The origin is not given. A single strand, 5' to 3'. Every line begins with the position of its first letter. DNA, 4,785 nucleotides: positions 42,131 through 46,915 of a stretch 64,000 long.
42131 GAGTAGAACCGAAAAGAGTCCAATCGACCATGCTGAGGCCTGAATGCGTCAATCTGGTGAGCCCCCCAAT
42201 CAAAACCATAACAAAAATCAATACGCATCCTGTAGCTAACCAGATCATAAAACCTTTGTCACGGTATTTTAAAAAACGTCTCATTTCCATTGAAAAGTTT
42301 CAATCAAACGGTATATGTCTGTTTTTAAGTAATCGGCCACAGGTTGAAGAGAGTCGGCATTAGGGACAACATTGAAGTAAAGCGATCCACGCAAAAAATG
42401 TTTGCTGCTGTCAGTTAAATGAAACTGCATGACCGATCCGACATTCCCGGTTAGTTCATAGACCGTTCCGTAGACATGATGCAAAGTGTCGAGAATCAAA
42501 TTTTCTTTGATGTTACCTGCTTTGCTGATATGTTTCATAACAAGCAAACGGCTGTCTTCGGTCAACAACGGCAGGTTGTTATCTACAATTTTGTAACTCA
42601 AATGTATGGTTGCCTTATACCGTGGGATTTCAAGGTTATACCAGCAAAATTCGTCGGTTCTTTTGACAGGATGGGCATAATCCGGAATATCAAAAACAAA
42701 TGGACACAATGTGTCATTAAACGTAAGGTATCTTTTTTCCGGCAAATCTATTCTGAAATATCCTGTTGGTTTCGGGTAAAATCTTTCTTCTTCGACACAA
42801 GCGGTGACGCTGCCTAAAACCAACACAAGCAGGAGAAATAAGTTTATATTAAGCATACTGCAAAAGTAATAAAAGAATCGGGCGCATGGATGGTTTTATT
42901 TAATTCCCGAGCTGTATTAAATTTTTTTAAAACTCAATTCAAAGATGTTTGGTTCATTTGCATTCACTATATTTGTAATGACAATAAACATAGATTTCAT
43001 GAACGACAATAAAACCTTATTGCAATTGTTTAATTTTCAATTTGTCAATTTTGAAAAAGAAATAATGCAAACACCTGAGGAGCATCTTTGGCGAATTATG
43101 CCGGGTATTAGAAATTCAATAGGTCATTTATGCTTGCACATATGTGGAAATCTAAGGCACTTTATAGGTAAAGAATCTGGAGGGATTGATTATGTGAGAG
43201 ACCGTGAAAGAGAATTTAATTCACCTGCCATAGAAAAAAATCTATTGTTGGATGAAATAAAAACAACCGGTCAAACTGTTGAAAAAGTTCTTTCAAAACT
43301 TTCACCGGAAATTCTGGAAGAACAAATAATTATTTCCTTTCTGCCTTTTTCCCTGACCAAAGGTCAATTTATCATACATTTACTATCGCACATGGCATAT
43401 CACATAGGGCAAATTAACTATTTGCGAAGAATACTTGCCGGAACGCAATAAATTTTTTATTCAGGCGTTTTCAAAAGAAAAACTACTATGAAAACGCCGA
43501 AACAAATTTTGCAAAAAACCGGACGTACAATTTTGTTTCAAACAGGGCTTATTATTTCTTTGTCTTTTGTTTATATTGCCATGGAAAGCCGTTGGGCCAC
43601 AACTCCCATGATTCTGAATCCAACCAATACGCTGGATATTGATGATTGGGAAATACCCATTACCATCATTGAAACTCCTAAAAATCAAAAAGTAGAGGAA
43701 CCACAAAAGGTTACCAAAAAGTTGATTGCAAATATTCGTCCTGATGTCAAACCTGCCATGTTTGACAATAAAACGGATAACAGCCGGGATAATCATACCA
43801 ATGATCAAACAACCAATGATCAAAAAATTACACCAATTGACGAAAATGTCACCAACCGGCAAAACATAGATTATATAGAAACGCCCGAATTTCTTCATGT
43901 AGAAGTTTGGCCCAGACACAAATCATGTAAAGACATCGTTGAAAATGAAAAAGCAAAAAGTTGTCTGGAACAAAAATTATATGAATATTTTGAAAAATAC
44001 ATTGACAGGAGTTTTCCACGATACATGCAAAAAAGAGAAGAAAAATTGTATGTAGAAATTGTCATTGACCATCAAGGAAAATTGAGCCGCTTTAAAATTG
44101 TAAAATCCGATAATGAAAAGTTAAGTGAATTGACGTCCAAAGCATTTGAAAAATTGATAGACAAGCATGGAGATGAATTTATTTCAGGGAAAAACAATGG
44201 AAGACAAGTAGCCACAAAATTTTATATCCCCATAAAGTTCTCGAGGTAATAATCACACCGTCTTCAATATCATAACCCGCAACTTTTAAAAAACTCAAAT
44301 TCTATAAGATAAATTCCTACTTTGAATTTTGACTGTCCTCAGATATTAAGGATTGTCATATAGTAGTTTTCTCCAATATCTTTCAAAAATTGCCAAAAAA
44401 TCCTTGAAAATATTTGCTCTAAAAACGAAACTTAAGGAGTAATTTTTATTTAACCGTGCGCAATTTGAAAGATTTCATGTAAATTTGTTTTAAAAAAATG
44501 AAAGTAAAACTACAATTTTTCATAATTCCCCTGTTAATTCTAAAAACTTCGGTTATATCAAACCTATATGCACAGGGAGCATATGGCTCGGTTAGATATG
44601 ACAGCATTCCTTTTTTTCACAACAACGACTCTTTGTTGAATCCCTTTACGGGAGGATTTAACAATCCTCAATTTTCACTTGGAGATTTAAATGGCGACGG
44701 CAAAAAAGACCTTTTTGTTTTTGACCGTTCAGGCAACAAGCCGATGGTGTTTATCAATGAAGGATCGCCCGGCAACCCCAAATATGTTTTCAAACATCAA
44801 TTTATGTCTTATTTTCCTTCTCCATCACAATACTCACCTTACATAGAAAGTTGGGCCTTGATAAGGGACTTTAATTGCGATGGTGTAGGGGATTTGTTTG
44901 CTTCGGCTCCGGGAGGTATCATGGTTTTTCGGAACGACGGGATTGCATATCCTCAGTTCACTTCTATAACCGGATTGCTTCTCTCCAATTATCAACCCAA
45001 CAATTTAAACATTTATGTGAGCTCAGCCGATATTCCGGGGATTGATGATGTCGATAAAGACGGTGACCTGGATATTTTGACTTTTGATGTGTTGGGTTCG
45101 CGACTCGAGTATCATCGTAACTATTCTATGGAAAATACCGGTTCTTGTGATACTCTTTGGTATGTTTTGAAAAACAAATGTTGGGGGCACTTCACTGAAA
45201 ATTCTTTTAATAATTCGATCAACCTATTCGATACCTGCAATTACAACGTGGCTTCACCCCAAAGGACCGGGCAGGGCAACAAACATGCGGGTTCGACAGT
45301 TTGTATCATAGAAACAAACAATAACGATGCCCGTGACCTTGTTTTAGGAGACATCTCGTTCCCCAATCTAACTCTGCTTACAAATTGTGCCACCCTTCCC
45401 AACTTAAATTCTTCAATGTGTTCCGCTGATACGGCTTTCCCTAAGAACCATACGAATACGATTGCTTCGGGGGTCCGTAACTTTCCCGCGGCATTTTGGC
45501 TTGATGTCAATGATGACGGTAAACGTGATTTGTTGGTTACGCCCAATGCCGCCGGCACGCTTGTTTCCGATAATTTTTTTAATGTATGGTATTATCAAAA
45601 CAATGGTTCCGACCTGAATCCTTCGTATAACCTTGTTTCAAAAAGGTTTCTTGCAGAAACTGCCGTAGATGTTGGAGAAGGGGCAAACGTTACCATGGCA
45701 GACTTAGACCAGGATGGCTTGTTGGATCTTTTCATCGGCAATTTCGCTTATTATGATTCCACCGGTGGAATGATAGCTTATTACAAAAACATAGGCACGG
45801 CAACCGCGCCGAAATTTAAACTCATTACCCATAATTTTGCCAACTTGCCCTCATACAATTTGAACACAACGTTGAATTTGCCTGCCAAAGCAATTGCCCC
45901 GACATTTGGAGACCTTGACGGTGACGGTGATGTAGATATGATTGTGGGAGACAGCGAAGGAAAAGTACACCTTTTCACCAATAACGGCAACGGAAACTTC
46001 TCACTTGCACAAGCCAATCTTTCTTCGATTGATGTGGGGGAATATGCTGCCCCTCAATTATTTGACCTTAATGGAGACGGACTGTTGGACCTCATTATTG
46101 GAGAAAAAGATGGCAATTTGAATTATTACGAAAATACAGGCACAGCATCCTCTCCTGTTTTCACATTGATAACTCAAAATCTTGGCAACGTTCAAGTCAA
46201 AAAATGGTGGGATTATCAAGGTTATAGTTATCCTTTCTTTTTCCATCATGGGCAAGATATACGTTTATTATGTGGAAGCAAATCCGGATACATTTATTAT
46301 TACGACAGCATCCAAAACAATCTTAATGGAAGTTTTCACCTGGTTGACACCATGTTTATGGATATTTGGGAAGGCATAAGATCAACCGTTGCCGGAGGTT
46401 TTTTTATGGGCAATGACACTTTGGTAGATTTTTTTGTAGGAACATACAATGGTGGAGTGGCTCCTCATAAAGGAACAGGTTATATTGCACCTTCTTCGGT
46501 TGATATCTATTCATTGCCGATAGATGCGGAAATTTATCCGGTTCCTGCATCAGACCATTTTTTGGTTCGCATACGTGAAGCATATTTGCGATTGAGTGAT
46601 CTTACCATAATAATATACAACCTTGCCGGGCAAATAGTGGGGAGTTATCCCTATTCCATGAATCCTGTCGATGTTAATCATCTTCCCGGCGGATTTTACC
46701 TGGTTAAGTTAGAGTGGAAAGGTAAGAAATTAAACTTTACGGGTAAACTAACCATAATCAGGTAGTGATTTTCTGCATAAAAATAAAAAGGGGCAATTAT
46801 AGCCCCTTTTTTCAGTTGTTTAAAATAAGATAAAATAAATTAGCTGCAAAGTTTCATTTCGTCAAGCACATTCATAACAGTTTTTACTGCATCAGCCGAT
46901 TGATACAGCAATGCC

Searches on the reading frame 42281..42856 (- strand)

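Call 87: search_protein_families(library=pfam, proteins=[window:42281-42856:-], max_evalue=0.001)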
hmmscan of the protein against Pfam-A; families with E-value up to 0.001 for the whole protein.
window:42281-42856:- (191 aa): 1 family
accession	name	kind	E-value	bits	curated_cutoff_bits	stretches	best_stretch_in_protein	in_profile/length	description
PF25593.1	GldD_lipo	-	6.1e-61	205.7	27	1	24-190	2-170/170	Gliding motility lipoprotein GldD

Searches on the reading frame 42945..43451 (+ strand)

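Call 87: search_protein_families(library=pfam, proteins=[window:42945-43451:+], max_evalue=0.001)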
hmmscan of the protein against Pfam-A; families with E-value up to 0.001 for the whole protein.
window:42945-43451:+ (168 aa): 3 families
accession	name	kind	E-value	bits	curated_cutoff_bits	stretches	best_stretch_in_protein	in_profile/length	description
PF07609.16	DUF1572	-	3.9e-12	46.6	23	1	36-166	21-151/163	Protein of unknown function (DUF1572)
PF05163.17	DinB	-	0.00022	21.7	23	1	34-160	17-141/165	DinB family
PF12867.12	DinB_2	-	0.00079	20.3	24.8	1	43-157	16-128/128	DinB superfamily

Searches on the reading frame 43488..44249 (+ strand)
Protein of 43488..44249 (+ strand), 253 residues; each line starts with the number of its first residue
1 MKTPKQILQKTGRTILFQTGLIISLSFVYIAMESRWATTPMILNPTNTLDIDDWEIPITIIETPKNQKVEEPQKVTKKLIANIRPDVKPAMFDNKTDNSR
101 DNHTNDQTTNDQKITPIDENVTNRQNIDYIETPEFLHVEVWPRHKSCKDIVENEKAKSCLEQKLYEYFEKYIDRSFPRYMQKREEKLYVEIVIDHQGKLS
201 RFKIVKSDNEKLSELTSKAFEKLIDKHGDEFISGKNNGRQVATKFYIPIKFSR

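Call 3: search_protein_families(library=pfam, proteins=[window:43488-44249:+], max_evalue=0.01)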
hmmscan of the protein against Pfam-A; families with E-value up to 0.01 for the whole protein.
window:43488-44249:+ (253 aa): 1 family
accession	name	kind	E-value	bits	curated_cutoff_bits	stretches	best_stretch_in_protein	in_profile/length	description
PF03544.19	TonB_C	-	0.00056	20.7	24.6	1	185-251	16-77/79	Gram-negative bacterial TonB protein C-terminal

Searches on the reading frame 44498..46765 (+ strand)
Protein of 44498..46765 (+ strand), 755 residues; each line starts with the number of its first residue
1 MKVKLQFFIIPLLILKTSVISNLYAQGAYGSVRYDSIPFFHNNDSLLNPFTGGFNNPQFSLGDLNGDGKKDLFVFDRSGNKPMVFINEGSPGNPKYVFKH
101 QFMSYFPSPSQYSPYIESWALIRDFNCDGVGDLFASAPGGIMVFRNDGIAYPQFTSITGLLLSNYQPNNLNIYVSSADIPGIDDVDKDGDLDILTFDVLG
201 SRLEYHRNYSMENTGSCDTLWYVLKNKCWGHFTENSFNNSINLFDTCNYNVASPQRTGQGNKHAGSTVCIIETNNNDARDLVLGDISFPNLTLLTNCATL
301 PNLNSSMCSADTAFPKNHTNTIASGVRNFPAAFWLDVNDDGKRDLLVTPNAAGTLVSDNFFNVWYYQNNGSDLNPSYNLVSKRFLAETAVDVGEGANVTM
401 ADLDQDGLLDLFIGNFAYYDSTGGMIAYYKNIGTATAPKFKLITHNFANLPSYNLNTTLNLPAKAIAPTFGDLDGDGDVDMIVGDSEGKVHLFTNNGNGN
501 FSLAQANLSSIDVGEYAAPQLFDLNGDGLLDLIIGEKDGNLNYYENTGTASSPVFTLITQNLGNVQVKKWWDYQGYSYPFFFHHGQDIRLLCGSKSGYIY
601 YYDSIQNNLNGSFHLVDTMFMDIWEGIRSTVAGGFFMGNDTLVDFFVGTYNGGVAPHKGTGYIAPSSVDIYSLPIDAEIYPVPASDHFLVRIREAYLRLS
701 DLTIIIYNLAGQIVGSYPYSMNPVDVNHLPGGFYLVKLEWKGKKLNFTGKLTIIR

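Call 3: search_protein_families(library=pfam, proteins=[window:44498-46765:+], max_evalue=0.01)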
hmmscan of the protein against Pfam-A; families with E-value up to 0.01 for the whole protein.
window:44498-46765:+ (755 aa): 5 families
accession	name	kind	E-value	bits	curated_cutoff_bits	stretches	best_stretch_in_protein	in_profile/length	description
PF13517.12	FG-GAP_3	-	3.6e-28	98.4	26.9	4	472-533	1-60/61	FG-GAP-like repeat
PF01839.29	FG-GAP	-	5.5e-14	52.1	22.1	1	523-549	9-33/37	FG-GAP repeat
PF18962.6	Por_Secre_tail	-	1.2e-07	32.3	27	1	679-743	1-67/75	Secretion system C-terminal sorting domain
PF23743.1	Beta-prop_BBS7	-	0.00011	22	27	1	473-547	179-252/299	BBS7 beta-propeller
PF14783.12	BBS2_Mid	-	0.0042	17.6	27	0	471-492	86-107/108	Ciliary BBSome complex subunit 2, middle region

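Call 4: search_protein_families(library=ncbifam, proteins=[window:44498-46765:+], max_evalue=0.01)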
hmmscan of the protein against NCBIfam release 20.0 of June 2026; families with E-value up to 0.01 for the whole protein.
window:44498-46765:+ (755 aa): 2 families
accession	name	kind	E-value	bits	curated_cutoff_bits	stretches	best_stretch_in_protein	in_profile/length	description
TIGR04183.1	Por_Secre_tail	domain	3.5e-06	26.9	23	1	679-744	1-64/72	T9SS type A sorting domain-containing protein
NF000157.1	fusid_est_FusH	equivalog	9.4e-05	21.2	999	1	470-549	319-401/520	fusidic acid esterase FusH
